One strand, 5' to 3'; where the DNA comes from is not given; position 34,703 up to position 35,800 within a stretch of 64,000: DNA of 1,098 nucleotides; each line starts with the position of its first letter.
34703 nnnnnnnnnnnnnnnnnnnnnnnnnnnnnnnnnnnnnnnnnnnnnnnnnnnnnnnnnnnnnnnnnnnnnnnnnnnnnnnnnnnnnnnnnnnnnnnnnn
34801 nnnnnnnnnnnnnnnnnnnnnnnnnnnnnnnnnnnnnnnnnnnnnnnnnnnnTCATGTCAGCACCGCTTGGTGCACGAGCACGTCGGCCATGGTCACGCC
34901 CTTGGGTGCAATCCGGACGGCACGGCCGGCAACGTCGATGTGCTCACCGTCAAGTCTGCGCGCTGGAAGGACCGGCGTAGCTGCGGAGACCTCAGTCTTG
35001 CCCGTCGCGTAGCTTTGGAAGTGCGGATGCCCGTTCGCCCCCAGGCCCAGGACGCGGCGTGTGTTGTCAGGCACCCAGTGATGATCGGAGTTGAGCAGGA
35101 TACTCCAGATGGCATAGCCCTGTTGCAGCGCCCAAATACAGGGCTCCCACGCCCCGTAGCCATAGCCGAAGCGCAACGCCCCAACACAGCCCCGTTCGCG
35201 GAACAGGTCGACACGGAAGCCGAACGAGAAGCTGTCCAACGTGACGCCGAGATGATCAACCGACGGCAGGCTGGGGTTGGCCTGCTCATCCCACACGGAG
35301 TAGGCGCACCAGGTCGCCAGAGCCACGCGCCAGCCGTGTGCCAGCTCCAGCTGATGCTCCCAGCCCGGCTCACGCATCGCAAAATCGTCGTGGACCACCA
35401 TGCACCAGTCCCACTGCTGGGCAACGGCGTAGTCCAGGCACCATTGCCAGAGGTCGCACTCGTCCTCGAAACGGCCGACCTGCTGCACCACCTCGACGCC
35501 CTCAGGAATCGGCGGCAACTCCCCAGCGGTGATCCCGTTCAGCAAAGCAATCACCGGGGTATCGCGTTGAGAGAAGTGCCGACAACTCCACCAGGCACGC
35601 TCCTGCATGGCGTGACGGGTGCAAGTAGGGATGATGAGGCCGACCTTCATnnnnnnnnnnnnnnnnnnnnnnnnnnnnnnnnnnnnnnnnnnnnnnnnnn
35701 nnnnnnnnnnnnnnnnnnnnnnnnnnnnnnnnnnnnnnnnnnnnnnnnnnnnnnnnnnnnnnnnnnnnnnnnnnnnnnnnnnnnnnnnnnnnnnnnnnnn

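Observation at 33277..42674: Nod-factor-like decoration chemistry in a phage: aminotransferase + GNAT + carbamoyltransferase + two O-MTases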

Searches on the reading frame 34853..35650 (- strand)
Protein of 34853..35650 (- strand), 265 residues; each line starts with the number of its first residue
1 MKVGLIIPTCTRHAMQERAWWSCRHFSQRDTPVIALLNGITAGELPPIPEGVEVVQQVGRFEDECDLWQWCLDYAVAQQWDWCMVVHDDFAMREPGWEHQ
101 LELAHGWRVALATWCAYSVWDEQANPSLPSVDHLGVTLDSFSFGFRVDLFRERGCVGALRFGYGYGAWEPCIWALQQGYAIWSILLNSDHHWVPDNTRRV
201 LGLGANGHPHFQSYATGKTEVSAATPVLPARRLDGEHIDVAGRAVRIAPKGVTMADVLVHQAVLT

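Call 4: search_protein_families(library=pfam, proteins=[window:34853-35650:-], max_evalue=0.01)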
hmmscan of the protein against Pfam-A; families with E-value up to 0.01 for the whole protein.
window:34853-35650:- (265 aa): 0 families

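Call 7: search_protein_families(library=phrogs, proteins=[window:34853-35650:-], max_evalue=0.001)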
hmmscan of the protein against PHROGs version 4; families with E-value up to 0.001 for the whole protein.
window:34853-35650:- (265 aa): 0 families

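Call 13: search_protein_families(library=ncbifam, proteins=[window:34853-35650:-], max_evalue=0.01)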
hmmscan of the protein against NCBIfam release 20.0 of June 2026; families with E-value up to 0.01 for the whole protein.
window:34853-35650:- (265 aa): 0 families
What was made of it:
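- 34853..35650 (-): Orphan GT-A-fold glycosyltransferase with an invariant HDD (DxD-like) motif, always next to the DegT gene. No Pfam, NCBIfam or PHROG hit (calls 4, 7, 13).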

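Call 56: find_homologous_proteins(query=window:34853-35650:-, max_evalue=0.001)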
Query window:34853-35650:- (265 aa): 9 proteins with E <= 0.001 among 1597 candidates.
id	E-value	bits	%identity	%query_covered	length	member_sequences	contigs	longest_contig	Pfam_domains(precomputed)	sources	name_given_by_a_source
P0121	6.6e-186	634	100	100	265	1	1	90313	-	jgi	jgi:hypothetical protein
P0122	2.2e-85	304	53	96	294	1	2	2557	-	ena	-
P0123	1.4e-84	302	53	94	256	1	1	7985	-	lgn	-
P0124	1.4e-83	298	54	95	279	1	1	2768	-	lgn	-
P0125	8.2e-80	286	55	94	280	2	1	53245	-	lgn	-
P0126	1.4e-76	275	54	94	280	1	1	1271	-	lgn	-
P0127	3.7e-75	271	51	97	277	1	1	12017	-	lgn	-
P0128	3.9e-73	264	52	95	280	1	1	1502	-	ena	-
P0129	4.3e-65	238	47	97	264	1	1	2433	-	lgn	-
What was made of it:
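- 34853..35650 (-): Only 9 relatives among 5.8 billion clusters (call 56).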

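Call 66: predict_structure(alignment_id=A4)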
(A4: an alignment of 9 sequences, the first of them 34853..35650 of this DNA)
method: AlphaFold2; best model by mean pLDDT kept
length: 265 residues; sequences in the alignment: 9
mean_pLDDT: 66.9   pTM: 0.71
mean pLDDT of the five models: 66.9, 64.6, 61.2, 56.0, 50.8
residues with pLDDT >= 90: 47; 70-90: 75; 50-70: 78; < 50: 65
segments of 3 or more residues with pLDDT < 50: 124-140, 156-163, 204-227, 253-265
pLDDT, mean of each block of 10 residues (from residue 1): 91 88 92 94 93 91 79 89 83 79 70 53 47 43 65 49 51 66 61 66 47 35 46 72 71 36 25
secondary structure, 60 per line:
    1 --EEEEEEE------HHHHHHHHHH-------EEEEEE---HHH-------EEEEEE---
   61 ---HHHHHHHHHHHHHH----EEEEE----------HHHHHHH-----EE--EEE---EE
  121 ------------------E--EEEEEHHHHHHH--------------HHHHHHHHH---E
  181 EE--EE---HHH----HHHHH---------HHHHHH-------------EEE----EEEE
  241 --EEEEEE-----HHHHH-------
elements in order: E3-9 H16-25 E33-38 E52-57 H64-77 E82-86 H97-103 E113-115 E142-146 H147-153 H168-176 E180-182 H197-201 H211-216 E230-232 E237-240 E243-248 H254-258
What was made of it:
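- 34853..35650 (-): AF2 model pLDDT 66.9, about 90 for residues 1-60 and about 79-89 for 61-100 (call 66).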

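Call 94: find_encoding_contigs(protein=P0127, flank=10000, max_places=1)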
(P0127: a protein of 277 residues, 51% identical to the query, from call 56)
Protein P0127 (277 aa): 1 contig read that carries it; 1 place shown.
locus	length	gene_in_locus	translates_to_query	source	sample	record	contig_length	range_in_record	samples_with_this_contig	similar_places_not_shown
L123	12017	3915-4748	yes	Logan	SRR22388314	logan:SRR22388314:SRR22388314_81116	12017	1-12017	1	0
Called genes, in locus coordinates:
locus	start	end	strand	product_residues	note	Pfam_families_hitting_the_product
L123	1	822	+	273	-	?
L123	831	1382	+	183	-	PF04989:RMNT_CmcI (faint), PF13578:Methyltransf_24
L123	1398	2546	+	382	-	PF04055:Radical_SAM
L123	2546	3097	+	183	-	-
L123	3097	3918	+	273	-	-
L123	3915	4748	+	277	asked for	-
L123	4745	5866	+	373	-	PF01041:DegT_DnrJ_EryC1, PF00266:Aminotran_5 (weak)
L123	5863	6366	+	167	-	PF13302:Acetyltransf_3, PF13523:Acetyltransf_8 (weak), PF00583:Acetyltransf_1, PF13673:Acetyltransf_10, PF13508:Acetyltransf_7, PF08445:FR47 (weak)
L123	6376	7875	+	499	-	PF02543:Carbam_trans_N (faint), PF16861:Carbam_trans_C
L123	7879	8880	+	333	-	PF13524:Glyco_trans_1_2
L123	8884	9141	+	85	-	-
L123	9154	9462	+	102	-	-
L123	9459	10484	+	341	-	-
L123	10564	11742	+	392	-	-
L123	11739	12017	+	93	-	?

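Call 95: find_encoding_contigs(protein=P0123, flank=10000, max_places=1)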
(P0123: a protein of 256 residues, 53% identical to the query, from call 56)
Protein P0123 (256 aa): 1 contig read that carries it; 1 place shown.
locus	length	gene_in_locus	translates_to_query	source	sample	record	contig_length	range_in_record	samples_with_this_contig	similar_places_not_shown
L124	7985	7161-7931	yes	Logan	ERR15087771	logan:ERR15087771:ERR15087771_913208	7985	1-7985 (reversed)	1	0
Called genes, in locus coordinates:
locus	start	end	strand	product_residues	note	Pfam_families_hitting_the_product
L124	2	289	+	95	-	?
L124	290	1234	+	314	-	PF00535:Glycos_transf_2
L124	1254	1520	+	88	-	-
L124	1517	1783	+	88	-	-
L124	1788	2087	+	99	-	-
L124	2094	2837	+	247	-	PF13578:Methyltransf_24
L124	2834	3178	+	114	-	-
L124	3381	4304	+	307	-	PF00535:Glycos_transf_2 (faint)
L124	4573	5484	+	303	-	PF13524:Glyco_trans_1_2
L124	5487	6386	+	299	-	PF13524:Glyco_trans_1_2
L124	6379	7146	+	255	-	PF07021:MetW (weak), PF13489:Methyltransf_23, PF13847:Methyltransf_31, PF08241:Methyltransf_11, PF08242:Methyltransf_12, PF13649:Methyltransf_25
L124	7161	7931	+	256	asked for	-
